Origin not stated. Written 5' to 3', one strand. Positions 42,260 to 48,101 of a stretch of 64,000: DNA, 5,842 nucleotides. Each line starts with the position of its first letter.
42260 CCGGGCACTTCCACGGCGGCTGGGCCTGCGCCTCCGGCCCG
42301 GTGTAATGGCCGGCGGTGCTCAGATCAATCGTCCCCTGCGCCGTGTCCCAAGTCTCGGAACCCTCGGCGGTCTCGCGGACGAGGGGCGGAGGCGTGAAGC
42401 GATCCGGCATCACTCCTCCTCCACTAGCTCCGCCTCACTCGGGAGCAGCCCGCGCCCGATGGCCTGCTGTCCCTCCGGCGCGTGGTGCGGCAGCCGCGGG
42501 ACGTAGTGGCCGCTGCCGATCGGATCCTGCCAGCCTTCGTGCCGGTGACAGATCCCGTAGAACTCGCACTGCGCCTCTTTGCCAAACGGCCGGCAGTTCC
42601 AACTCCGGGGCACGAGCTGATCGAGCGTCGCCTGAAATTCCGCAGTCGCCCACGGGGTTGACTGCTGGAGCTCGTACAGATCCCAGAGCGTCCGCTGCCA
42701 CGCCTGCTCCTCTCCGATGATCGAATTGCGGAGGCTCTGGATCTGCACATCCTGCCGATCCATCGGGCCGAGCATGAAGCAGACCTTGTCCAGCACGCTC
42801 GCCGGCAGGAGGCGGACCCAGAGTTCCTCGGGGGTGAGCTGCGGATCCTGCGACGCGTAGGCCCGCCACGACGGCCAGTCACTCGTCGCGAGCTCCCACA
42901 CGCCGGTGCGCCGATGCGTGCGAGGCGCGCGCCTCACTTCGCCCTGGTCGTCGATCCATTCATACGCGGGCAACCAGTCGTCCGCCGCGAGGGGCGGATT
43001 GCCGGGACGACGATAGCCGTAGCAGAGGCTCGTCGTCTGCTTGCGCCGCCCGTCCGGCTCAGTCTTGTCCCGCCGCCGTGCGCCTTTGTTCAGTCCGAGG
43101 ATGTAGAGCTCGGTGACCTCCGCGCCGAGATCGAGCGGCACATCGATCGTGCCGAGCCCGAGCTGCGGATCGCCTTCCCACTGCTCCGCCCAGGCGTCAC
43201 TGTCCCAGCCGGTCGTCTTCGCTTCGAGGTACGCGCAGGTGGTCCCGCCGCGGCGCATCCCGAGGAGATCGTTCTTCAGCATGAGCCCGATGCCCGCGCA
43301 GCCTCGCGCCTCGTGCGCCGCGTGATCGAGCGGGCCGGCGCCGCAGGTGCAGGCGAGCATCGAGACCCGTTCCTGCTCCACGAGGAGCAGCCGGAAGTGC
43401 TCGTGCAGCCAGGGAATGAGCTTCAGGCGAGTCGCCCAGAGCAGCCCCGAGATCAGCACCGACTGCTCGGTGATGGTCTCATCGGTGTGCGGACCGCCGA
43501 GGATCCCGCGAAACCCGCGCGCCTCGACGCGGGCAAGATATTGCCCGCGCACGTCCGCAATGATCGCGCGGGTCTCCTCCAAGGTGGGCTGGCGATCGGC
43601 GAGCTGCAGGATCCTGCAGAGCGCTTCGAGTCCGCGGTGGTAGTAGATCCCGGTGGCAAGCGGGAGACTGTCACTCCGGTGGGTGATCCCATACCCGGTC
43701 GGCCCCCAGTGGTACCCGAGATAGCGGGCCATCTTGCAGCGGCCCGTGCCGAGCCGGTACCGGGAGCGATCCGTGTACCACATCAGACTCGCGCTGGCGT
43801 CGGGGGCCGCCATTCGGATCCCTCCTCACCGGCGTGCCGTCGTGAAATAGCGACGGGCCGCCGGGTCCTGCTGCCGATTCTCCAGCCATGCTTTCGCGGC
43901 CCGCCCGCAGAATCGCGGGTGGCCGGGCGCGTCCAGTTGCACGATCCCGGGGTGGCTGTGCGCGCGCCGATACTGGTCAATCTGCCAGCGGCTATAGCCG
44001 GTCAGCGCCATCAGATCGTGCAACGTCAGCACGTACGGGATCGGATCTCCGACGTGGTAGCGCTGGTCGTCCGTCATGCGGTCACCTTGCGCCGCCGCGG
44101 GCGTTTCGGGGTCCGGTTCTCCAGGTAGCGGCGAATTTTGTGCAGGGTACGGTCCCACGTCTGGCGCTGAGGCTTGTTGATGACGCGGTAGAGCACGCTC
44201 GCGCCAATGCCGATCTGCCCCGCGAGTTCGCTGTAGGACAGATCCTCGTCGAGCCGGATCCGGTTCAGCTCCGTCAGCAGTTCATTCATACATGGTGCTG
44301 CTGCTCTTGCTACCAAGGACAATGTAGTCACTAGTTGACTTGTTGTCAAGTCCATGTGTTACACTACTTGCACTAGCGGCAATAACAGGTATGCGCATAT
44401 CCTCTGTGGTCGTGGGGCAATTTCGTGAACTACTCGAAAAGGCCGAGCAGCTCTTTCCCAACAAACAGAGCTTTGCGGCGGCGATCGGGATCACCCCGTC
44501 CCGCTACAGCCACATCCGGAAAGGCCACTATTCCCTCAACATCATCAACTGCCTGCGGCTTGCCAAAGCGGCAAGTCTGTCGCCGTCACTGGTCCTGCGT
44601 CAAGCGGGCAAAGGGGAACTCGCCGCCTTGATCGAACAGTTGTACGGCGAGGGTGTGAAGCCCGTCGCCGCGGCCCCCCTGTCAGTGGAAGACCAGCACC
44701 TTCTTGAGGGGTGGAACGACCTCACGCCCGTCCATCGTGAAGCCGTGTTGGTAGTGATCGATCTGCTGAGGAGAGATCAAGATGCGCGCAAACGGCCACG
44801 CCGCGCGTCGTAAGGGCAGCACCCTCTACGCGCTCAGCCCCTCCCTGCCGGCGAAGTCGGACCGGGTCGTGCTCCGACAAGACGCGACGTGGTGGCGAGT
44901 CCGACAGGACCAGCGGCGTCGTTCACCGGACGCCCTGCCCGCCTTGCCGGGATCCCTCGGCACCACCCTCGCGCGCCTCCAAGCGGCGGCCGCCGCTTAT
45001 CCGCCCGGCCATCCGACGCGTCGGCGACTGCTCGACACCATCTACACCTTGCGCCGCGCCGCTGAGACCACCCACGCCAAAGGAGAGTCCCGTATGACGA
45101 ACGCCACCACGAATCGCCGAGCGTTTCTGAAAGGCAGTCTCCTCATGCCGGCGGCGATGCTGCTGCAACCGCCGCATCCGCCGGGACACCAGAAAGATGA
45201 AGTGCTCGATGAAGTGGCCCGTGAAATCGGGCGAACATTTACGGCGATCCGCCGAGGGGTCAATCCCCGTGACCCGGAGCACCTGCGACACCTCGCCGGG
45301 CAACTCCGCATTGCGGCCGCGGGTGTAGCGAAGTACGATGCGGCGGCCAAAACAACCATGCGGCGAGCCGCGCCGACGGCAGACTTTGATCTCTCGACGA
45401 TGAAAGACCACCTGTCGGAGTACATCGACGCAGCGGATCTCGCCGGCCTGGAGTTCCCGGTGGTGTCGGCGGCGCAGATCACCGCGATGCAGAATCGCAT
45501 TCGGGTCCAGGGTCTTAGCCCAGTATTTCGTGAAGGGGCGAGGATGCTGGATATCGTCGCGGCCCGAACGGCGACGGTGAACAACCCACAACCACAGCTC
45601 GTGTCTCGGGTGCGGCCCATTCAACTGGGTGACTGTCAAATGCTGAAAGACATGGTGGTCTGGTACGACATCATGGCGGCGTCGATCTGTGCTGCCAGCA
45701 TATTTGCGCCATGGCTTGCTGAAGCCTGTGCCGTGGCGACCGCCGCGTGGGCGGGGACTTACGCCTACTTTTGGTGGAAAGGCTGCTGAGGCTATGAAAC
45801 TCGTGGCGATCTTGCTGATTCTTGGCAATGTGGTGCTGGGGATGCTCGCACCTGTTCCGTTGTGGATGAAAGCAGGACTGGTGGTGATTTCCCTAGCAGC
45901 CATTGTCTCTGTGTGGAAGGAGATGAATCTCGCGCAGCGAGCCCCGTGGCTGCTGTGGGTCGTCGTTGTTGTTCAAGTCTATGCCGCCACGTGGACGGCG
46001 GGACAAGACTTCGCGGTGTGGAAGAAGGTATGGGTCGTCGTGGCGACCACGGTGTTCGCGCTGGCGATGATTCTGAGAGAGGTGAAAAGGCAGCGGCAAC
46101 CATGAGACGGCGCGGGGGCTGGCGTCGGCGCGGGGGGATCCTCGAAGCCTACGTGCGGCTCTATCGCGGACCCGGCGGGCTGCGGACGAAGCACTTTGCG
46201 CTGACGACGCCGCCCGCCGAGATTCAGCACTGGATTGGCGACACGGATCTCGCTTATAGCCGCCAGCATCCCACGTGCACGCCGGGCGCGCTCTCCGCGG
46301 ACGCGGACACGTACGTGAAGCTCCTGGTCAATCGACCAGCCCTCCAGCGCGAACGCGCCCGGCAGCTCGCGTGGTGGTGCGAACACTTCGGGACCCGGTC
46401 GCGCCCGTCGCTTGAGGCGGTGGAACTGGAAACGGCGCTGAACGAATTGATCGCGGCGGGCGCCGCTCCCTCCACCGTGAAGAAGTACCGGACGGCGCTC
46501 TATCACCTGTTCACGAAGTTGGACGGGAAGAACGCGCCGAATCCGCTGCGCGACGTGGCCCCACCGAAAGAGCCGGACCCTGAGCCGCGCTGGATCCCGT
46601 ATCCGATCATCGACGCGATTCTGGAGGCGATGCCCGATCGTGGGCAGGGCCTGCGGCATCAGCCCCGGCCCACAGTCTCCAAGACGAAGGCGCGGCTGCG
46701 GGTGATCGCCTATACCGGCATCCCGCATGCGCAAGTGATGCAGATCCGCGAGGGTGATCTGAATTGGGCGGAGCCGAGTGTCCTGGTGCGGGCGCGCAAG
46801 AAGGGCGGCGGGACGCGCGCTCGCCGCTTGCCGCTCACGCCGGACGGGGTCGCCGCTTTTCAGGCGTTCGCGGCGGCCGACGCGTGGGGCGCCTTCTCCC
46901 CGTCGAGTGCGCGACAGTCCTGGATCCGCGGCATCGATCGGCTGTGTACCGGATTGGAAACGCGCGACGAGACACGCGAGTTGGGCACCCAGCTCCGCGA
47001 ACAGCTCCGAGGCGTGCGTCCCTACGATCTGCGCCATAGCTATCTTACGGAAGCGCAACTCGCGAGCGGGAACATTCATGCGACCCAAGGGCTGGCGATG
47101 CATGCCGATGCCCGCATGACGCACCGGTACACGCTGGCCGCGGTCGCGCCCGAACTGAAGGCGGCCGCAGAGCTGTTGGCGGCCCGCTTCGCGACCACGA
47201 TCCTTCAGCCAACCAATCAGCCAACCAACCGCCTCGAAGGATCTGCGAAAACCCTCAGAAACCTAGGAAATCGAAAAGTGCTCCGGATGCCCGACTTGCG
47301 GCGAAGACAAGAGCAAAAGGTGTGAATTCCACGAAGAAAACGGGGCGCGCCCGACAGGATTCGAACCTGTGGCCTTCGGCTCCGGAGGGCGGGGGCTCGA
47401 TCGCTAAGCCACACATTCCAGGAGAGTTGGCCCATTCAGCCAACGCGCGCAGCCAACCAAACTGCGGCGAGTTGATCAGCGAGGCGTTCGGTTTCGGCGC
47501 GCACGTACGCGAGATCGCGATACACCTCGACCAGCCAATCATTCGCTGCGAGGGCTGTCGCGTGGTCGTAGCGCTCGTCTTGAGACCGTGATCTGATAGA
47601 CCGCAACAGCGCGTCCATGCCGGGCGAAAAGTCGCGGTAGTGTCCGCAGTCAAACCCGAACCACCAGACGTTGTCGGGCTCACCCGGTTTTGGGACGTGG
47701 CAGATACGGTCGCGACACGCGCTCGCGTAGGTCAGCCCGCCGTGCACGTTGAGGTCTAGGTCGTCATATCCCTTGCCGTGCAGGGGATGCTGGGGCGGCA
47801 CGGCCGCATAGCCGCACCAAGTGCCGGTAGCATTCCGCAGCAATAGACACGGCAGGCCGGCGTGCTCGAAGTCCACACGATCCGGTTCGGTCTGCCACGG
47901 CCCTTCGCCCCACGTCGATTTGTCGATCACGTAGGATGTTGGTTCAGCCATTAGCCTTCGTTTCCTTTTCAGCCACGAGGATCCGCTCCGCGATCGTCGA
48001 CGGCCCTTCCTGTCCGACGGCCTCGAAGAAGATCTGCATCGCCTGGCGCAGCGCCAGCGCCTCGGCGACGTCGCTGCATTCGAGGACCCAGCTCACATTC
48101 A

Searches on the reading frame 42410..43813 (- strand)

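Call 6: search_protein_families(library=pfam, proteins=[window:42410-43813:-], max_evalue=0.01)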
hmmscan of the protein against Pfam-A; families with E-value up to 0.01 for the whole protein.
window:42410-43813:- (467 aa): 0 families

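Call 70: search_protein_families(library=phrogs, proteins=[window:42410-43813:-], max_evalue=0.01)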
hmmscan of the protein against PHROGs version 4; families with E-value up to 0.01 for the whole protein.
window:42410-43813:- (467 aa): 0 families

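Call 79: search_protein_families(library=pfam, proteins=[window:42410-43813:-], max_evalue=10)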
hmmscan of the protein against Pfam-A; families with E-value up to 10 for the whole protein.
window:42410-43813:- (467 aa): 1 family
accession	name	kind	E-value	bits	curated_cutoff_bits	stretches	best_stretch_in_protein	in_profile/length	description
PF19489.4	SLT_4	-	0.34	11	27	1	5-43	115-154/184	Transglycosylase SLT domain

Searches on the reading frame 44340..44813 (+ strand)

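Call 29: search_protein_families(library=pfam, proteins=[window:44340-44813:+], max_evalue=0.01)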
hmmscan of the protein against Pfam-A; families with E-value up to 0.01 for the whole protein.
window:44340-44813:+ (157 aa): 1 family
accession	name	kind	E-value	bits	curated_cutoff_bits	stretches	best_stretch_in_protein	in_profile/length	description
PF01381.28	HTH_3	-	2.3e-05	24.7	23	1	43-82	13-52/55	Helix-turn-helix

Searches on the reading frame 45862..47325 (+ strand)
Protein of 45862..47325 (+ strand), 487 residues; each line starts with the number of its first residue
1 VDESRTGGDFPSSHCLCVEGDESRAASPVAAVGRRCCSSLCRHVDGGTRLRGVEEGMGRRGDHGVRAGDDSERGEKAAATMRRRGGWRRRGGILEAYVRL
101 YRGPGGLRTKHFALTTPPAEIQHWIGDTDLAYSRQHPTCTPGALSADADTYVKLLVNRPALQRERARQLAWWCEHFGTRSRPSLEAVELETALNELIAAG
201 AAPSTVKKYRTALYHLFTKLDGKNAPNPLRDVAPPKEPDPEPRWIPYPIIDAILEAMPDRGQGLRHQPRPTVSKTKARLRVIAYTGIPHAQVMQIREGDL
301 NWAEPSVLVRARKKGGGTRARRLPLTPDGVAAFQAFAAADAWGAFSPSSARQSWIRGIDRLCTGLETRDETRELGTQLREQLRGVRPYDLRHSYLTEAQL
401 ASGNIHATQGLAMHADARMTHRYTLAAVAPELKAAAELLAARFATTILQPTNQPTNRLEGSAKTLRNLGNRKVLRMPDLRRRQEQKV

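Call 29: search_protein_families(library=pfam, proteins=[window:45862-47325:+], max_evalue=0.01)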
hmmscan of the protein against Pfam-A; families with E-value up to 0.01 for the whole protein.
window:45862-47325:+ (487 aa): 1 family
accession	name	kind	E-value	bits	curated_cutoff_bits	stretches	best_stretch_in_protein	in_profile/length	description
PF00589.27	Phage_integrase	-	0.002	18.4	27.1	0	274-425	23-167/172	Phage integrase family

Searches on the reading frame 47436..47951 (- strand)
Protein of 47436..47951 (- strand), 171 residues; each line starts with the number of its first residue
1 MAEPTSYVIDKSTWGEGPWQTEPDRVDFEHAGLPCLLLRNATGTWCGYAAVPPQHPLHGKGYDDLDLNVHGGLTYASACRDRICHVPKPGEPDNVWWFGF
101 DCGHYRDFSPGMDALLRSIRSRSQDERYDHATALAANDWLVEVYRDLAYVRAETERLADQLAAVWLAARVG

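Call 29: search_protein_families(library=pfam, proteins=[window:47436-47951:-], max_evalue=0.01)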
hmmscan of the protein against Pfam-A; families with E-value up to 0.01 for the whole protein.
window:47436-47951:- (171 aa): 0 families

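Call 70: search_protein_families(library=phrogs, proteins=[window:47436-47951:-], max_evalue=0.01)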
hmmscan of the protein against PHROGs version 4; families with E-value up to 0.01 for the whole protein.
window:47436-47951:- (171 aa): 2 families
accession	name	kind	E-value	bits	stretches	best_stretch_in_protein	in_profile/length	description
phrog_2164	-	unknown function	1.8e-30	106.7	1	15-163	11-127/135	-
phrog_28554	-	other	3.9e-06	27.7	1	28-130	27-111/236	MazG-like pyrophosphatase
